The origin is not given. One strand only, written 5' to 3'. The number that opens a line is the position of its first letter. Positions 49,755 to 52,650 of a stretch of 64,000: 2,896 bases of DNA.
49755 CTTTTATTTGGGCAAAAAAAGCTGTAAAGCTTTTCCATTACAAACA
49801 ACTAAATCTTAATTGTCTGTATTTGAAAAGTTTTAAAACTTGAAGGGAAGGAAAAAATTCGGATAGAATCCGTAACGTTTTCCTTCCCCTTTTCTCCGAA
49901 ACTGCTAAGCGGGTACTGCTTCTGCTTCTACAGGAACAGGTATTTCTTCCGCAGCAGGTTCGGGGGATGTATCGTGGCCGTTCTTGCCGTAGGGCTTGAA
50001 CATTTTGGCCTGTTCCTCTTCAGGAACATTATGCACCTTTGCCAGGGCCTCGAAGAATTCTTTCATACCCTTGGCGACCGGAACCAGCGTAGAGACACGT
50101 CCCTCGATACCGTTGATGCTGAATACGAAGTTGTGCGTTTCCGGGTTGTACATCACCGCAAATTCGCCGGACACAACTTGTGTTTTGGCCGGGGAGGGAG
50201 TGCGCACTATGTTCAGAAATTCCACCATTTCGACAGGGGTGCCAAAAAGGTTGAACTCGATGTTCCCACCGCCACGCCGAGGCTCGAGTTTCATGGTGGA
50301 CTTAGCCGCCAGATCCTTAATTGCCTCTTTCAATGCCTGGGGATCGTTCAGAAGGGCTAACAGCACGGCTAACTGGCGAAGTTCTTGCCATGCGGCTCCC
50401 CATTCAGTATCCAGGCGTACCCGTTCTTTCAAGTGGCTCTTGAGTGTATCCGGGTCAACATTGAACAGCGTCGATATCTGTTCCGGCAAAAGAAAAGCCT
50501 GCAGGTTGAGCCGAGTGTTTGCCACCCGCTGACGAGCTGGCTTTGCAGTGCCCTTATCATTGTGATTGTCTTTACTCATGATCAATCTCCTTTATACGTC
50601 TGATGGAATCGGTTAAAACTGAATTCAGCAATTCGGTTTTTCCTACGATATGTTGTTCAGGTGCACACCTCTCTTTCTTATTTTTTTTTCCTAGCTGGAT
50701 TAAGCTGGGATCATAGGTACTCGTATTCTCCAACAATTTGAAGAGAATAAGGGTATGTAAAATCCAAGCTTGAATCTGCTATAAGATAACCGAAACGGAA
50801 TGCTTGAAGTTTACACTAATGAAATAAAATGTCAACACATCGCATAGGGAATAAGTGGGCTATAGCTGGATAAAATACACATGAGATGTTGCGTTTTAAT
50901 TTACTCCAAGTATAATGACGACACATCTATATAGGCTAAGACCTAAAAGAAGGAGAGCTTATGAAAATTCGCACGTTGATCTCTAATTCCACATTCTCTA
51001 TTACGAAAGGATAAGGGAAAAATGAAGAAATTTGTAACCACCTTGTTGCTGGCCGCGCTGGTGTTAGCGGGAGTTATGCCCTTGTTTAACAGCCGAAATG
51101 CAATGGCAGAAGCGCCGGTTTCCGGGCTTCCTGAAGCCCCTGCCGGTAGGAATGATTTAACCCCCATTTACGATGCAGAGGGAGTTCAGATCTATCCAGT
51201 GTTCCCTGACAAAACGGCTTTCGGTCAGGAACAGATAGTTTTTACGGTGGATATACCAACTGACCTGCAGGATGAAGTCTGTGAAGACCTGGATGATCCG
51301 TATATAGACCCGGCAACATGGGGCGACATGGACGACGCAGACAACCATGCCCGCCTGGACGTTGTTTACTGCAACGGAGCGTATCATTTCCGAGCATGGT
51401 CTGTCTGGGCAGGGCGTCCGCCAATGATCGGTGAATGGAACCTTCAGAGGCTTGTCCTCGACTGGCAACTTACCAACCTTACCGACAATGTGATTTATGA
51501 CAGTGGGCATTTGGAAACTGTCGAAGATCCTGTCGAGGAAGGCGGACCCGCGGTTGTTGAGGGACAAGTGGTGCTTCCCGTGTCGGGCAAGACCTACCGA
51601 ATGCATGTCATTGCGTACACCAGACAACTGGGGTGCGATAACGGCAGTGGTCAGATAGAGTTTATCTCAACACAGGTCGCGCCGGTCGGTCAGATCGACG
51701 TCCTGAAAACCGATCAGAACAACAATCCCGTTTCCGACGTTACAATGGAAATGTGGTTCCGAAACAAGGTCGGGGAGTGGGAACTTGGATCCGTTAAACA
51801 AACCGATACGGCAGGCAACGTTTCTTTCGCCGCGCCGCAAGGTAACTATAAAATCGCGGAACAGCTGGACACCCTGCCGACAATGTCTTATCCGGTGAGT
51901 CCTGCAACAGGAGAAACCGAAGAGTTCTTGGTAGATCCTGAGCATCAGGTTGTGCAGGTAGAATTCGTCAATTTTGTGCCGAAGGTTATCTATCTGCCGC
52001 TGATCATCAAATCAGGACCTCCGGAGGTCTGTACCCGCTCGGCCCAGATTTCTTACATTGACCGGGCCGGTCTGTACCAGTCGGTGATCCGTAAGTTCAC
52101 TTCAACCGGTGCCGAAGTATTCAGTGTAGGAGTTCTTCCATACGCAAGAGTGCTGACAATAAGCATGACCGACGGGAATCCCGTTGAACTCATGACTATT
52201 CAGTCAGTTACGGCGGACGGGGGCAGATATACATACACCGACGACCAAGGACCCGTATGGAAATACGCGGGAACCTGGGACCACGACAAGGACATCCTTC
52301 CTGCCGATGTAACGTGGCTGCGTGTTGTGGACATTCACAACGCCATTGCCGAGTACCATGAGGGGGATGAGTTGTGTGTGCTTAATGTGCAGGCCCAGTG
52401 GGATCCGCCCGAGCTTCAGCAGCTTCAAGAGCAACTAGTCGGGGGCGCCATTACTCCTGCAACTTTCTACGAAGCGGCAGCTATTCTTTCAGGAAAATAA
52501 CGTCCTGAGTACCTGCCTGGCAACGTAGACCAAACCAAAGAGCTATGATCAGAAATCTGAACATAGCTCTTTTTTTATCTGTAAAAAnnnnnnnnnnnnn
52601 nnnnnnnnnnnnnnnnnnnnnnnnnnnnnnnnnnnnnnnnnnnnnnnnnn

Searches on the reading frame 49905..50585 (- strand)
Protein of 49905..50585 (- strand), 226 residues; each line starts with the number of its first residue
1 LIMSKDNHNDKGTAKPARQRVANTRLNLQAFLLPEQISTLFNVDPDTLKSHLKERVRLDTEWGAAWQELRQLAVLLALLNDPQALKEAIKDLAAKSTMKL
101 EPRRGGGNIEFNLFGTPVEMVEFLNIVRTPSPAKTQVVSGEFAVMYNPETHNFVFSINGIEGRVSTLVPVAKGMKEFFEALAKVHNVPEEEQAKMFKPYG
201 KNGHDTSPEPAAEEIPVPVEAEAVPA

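Call 3: search_protein_families(library=pfam, proteins=[window:49905-50585:-], max_evalue=1)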
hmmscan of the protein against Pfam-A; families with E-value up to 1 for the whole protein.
window:49905-50585:- (226 aa): 0 families

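Call 4: search_protein_families(library=ncbifam, proteins=[window:49905-50585:-], max_evalue=1)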
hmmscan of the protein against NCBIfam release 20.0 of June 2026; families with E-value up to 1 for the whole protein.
window:49905-50585:- (226 aa): 1 family
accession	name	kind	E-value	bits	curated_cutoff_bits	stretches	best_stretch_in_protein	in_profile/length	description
NF004669.0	PRK06008.1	equivalog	0.22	10.8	230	1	17-54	287-324/348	flagellar hook-associated family protein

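Call 9: search_protein_families(library=phrogs, proteins=[window:49905-50585:-], max_evalue=0.1)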
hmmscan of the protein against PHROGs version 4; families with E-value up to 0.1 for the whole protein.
window:49905-50585:- (226 aa): 0 families

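Call 111: search_protein_families(library=padloc, proteins=[window:49905-50585:-], max_evalue=0.01)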
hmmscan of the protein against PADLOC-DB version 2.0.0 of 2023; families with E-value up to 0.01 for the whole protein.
window:49905-50585:- (226 aa): 0 families
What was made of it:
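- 49905..50585 (-): g0: 226-aa soluble protein of unknown function, first gene of the GC-rich cassette. No family hit (calls 3, 4, 9, 111).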

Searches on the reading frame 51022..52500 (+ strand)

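Call 3: search_protein_families(library=pfam, proteins=[window:51022-52500:+], max_evalue=1)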
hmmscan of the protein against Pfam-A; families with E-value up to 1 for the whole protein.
window:51022-52500:+ (492 aa): 3 families
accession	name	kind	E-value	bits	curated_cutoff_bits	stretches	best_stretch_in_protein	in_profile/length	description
PF16583.11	ZirS_C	-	0.13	12.3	26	0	225-267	67-111/145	Zinc-regulated secreted antivirulence protein C-terminal domain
PF25369.1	SH3_VIII-1_N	-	0.13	12.1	27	1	244-261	3-20/45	Myosin-1-like, N-terminal SH3 domain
PF13190.11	PDGLE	-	0.19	12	27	1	2-32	1-32/102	PDGLE domain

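Call 4: search_protein_families(library=ncbifam, proteins=[window:51022-52500:+], max_evalue=1)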
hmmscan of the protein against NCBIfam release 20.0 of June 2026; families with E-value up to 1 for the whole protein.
window:51022-52500:+ (492 aa): 0 families

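Call 9: search_protein_families(library=phrogs, proteins=[window:51022-52500:+], max_evalue=0.1)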
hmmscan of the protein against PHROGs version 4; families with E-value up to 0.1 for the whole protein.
window:51022-52500:+ (492 aa): 0 families

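Call 111: search_protein_families(library=padloc, proteins=[window:51022-52500:+], max_evalue=0.01)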
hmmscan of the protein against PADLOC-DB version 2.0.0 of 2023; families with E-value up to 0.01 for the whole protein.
window:51022-52500:+ (492 aa): 0 families
